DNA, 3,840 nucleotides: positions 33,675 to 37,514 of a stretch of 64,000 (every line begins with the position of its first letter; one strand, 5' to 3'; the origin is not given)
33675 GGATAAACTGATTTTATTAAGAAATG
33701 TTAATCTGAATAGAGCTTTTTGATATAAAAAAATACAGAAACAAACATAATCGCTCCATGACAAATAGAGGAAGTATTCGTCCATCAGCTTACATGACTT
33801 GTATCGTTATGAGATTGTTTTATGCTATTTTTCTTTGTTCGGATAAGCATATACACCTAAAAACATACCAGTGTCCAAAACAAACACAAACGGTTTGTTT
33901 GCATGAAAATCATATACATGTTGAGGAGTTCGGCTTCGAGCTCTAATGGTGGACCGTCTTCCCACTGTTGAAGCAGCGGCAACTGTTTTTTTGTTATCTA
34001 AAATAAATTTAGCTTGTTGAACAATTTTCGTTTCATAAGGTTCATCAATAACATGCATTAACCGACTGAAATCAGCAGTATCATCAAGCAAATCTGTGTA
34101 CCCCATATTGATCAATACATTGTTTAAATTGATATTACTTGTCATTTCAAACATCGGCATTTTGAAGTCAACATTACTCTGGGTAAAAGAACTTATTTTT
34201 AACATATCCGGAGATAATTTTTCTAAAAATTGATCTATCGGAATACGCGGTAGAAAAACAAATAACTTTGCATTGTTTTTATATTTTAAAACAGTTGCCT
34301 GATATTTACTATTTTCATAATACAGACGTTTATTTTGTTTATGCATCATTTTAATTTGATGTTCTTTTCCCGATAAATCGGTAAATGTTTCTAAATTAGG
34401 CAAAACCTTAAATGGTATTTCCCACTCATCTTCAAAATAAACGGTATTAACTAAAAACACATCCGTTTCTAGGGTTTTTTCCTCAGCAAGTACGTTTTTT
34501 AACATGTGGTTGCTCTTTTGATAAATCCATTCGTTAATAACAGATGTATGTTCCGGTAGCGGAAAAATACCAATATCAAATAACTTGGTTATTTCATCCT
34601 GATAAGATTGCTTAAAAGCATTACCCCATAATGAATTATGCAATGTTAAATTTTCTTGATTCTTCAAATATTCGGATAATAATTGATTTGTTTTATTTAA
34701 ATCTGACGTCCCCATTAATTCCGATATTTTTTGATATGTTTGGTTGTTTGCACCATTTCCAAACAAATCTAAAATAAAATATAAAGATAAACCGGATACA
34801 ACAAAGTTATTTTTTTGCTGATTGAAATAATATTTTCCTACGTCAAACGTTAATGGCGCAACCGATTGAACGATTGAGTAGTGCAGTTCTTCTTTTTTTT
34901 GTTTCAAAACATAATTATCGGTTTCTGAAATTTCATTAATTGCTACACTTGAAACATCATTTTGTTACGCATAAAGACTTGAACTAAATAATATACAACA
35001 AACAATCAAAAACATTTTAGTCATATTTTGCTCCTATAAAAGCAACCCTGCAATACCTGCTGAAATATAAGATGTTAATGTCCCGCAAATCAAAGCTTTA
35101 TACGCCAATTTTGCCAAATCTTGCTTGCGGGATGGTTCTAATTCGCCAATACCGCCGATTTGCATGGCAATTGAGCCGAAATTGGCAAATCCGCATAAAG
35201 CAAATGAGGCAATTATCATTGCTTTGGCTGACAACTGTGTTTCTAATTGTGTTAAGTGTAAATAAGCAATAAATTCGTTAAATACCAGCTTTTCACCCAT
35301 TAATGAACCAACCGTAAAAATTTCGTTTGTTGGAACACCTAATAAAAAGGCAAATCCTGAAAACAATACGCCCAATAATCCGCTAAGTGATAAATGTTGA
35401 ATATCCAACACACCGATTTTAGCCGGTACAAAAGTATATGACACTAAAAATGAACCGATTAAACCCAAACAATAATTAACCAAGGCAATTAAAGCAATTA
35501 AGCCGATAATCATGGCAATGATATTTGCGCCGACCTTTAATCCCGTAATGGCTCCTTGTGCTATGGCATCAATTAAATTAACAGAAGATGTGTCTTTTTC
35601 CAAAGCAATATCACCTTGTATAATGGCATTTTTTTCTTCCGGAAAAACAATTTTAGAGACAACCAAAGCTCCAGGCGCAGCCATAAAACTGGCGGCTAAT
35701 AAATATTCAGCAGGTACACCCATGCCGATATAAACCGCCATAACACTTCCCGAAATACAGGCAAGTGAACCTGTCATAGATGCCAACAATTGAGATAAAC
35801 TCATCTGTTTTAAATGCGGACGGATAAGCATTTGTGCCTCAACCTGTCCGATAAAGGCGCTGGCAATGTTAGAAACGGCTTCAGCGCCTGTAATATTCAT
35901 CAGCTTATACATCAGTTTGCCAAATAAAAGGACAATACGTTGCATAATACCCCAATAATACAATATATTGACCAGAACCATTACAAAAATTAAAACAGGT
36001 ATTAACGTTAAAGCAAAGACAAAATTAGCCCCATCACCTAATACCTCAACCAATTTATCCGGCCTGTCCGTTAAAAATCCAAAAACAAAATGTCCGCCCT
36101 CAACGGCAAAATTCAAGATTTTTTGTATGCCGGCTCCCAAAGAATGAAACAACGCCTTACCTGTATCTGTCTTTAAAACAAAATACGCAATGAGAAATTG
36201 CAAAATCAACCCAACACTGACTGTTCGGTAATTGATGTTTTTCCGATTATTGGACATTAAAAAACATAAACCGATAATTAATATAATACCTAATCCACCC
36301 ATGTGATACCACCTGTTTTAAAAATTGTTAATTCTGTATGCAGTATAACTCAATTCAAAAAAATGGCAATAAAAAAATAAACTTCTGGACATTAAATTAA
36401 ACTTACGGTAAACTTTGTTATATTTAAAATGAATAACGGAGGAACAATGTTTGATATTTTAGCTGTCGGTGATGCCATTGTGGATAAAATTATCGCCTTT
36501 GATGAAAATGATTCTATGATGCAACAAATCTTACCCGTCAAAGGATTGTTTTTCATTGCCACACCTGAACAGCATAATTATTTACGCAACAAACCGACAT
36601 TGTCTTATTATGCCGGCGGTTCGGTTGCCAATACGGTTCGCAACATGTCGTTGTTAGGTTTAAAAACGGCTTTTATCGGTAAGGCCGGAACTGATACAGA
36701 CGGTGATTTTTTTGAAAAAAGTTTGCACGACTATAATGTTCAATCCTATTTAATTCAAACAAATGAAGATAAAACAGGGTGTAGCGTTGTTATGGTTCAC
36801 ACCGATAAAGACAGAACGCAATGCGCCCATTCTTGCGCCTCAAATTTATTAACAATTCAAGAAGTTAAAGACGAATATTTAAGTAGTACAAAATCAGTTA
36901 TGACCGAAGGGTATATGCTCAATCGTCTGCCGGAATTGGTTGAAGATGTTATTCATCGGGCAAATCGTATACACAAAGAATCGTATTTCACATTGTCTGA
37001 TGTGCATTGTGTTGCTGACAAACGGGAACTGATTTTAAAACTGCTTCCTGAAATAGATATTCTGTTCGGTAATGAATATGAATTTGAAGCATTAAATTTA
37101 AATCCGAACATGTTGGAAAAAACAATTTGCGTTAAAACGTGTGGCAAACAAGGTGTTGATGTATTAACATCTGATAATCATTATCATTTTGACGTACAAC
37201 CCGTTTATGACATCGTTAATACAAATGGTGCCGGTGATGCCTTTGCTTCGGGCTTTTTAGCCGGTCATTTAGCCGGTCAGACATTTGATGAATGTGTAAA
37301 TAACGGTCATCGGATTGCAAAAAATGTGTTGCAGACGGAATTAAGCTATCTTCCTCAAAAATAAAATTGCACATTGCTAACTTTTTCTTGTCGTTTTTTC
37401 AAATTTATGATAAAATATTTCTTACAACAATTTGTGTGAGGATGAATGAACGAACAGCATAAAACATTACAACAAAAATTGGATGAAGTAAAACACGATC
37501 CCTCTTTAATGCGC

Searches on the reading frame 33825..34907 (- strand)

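Call 9: search_protein_families(library=pfam, proteins=[window:33825-34907:-], max_evalue=0.01)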
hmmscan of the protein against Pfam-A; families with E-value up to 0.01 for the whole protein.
window:33825-34907:- (360 aa): 1 family
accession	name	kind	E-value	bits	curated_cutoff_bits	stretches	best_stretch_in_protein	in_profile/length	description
PF00079.25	Serpin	-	3.9e-50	171.6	27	1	21-344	8-353/370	Serpin (serine protease inhibitor)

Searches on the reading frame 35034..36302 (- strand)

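Call 9: search_protein_families(library=pfam, proteins=[window:35034-36302:-], max_evalue=0.01)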
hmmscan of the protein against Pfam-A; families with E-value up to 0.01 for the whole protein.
window:35034-36302:- (422 aa): 3 families
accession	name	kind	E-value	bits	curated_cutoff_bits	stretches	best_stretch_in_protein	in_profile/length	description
PF07662.18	Nucleos_tra2_C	-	4.2e-70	236.2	32.3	1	200-419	1-213/213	Na+ dependent nucleoside transporter C-terminus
PF01773.25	Nucleos_tra2_N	-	9.3e-25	87.4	27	1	4-76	1-73/74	Na+ dependent nucleoside transporter N-terminus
PF07670.19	Gate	-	1e-13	52.1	29.6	1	98-195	2-101/104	Nucleoside recognition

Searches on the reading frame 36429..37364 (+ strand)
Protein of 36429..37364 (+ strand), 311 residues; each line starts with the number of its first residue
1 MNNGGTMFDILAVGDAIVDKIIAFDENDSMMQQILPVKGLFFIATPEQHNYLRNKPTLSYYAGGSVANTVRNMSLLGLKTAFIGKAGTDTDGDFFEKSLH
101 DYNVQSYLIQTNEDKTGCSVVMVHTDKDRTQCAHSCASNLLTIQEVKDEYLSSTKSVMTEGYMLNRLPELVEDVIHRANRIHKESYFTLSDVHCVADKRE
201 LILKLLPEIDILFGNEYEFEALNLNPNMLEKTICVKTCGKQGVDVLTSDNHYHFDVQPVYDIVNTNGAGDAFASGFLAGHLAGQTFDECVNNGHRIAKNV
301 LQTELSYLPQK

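Call 30: search_protein_families(library=pfam, proteins=[window:36429-37364:+], max_evalue=0.001)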
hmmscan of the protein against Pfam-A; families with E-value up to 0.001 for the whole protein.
window:36429-37364:+ (311 aa): 2 families
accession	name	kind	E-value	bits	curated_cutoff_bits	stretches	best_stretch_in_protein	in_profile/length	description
PF00294.29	PfkB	-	5.4e-43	147.9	25.8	1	49-306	22-295/302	pfkB family carbohydrate kinase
PF08543.17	Phos_pyr_kin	-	0.0009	19.1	27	0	228-305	154-236/246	Phosphomethylpyrimidine kinase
